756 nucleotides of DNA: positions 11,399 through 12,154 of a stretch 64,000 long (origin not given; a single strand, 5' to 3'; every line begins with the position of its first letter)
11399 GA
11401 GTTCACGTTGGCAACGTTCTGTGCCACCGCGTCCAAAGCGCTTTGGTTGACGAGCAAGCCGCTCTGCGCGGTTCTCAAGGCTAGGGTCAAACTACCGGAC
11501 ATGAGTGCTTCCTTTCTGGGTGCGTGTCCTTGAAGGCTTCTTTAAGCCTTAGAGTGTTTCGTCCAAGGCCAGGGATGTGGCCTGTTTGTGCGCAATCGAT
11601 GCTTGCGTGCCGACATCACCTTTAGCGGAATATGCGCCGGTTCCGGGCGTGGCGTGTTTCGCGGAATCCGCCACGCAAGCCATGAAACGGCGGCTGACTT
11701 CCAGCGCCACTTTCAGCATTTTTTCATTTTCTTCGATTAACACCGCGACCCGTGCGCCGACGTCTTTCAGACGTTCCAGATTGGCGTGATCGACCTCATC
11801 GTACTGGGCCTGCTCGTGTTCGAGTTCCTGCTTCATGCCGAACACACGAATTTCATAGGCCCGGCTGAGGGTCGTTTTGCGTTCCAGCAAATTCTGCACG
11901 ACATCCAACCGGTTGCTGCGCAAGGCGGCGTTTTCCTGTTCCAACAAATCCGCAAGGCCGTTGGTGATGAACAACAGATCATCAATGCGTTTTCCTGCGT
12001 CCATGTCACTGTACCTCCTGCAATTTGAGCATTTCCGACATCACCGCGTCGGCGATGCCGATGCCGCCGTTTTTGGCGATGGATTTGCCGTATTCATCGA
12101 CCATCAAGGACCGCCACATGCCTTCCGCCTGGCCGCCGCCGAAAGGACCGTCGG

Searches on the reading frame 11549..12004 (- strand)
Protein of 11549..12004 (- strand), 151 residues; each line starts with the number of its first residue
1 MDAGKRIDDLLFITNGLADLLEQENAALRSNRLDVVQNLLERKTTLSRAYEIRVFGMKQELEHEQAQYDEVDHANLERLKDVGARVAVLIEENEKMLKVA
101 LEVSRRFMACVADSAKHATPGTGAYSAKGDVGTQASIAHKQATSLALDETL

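Call 15: search_protein_families(library=pfam, proteins=[window:11549-12004:-], max_evalue=0.001)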
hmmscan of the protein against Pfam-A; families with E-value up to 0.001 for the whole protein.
window:11549-12004:- (151 aa): 1 family
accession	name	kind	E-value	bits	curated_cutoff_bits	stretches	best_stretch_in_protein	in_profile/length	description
PF05130.17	FlgN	-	4.8e-06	27.5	30.5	1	7-129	10-143/147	FlgN protein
